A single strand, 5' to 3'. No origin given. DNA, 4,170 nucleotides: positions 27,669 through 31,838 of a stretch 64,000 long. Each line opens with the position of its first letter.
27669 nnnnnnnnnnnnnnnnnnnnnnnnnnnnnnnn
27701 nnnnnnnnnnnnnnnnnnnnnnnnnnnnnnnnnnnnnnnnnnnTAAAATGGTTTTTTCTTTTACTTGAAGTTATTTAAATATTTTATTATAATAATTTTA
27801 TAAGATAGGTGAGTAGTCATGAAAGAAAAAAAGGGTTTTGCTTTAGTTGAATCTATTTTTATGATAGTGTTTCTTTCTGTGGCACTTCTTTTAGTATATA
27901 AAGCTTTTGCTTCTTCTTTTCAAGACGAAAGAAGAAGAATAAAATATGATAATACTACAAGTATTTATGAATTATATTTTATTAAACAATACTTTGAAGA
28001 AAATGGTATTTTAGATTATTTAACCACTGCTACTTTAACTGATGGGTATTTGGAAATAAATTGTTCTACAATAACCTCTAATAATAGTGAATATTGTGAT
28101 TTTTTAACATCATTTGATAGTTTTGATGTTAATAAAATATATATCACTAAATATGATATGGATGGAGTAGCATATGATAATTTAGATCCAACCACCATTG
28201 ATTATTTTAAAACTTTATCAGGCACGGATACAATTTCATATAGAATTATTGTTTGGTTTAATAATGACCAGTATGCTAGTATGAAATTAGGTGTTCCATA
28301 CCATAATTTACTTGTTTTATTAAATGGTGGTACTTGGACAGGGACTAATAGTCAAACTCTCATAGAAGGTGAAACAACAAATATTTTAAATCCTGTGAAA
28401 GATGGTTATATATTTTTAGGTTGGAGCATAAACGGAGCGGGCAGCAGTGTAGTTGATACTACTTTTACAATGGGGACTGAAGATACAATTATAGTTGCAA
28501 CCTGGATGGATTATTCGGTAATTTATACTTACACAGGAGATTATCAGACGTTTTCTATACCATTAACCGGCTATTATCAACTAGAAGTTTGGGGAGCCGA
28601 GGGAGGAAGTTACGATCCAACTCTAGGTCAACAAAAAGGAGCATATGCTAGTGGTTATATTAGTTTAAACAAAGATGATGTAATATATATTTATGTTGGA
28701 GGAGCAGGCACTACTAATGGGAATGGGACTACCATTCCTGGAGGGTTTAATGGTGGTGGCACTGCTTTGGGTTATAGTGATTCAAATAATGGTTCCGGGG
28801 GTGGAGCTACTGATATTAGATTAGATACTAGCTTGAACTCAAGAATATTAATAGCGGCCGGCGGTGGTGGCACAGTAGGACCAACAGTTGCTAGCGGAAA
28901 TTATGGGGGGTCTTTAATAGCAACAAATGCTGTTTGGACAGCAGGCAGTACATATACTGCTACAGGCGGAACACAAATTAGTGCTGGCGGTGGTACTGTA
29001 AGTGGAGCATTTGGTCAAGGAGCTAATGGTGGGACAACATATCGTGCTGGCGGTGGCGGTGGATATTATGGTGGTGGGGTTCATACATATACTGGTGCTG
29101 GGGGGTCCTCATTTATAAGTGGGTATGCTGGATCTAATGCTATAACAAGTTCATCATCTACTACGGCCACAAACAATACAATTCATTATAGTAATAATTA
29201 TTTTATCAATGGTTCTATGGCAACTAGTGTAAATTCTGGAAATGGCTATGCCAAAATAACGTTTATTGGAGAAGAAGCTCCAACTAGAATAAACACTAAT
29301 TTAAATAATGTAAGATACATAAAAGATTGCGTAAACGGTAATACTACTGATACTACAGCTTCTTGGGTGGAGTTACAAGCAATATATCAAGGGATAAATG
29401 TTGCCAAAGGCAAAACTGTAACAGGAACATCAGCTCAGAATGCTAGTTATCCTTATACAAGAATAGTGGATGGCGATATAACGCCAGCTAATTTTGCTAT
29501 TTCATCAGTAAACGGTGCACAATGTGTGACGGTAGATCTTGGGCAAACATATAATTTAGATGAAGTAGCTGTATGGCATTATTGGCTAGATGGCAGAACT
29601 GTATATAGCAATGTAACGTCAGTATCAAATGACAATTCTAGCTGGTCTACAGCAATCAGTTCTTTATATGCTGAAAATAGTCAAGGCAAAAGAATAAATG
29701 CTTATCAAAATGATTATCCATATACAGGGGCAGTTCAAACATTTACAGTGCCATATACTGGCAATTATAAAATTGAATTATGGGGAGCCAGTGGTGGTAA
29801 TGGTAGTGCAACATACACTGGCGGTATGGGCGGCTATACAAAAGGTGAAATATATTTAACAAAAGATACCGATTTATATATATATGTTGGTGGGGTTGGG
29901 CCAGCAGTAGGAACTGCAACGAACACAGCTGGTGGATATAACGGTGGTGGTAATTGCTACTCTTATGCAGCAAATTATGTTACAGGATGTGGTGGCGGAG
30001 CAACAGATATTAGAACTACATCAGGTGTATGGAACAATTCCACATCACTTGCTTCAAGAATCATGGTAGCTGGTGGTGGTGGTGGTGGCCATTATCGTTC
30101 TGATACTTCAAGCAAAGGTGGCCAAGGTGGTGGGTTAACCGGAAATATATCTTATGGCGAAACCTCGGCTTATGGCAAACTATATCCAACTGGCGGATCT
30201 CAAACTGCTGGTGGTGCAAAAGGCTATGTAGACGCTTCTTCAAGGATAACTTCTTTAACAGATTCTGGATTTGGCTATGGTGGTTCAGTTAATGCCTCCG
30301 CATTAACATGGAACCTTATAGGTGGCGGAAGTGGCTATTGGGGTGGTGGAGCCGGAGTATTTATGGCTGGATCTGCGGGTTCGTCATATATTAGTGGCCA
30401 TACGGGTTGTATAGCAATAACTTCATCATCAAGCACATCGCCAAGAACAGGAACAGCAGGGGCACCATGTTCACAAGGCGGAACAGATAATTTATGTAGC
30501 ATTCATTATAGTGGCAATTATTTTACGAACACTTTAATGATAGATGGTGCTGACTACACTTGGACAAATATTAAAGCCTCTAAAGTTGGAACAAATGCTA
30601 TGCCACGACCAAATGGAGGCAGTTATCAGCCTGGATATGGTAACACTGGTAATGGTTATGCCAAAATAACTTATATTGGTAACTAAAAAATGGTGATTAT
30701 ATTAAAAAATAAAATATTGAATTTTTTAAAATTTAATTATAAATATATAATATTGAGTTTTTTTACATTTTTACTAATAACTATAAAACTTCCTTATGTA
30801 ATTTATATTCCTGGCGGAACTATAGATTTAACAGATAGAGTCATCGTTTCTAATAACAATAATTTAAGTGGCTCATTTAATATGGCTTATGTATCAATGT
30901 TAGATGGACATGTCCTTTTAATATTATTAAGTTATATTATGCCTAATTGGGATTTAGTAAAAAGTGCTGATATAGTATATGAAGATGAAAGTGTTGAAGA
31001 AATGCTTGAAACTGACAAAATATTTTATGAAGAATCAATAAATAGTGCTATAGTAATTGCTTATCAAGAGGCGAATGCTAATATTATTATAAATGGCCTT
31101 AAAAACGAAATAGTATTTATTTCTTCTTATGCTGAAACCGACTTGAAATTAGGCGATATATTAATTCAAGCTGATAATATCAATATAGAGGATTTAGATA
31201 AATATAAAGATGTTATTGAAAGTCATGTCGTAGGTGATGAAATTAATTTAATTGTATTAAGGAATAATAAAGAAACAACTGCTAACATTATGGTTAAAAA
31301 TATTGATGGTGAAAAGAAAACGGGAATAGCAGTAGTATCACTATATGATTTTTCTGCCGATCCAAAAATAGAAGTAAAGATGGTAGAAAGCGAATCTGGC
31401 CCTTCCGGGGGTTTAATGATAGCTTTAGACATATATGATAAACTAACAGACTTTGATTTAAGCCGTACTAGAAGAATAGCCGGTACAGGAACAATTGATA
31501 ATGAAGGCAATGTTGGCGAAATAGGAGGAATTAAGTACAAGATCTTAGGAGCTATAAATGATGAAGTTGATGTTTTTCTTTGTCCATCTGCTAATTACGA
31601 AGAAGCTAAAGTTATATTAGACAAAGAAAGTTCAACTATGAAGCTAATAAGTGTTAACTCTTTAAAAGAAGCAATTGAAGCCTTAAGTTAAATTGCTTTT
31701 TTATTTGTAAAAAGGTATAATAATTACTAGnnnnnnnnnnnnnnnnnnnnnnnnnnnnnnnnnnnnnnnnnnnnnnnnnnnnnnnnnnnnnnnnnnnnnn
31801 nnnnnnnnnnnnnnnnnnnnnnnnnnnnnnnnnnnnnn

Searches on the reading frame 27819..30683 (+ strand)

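Call 16: search_protein_families(library=pfam, proteins=[window:27819-30683:+], max_evalue=0.00001)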
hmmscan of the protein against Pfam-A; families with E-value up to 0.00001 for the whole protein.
window:27819-30683:+ (955 aa): 2 families
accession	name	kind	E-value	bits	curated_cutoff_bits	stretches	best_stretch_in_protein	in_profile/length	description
PF12810.13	ALK_LTK_GRD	-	6.9e-85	285.4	24.5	2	647-953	7-243/243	ALK/LTK, Glycine-rich domain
PF09479.16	Flg_new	-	1.4e-06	28.8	27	1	169-227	8-64/65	Listeria-Bacteroides repeat domain (List_Bact_rpt)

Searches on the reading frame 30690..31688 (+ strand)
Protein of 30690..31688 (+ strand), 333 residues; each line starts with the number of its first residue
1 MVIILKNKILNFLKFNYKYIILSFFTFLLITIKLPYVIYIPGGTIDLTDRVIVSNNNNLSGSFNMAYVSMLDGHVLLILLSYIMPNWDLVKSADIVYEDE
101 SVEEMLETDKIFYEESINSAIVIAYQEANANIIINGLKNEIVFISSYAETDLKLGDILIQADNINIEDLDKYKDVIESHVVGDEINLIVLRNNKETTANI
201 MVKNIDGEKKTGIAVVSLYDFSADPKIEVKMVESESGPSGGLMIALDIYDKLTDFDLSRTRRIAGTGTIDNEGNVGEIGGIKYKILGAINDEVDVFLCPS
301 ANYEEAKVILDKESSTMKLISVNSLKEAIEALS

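Call 16: search_protein_families(library=pfam, proteins=[window:30690-31688:+], max_evalue=0.00001)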
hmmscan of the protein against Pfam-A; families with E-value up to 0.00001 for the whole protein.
window:30690-31688:+ (333 aa): 2 families
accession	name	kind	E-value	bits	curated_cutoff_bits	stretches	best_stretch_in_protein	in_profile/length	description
PF05362.19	Lon_C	-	5.1e-10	39.7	21.1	1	236-331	108-201/205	Lon protease (S16) C-terminal proteolytic domain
PF13180.12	PDZ_2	-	4.7e-09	36.8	27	1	141-201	19-79/80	PDZ domain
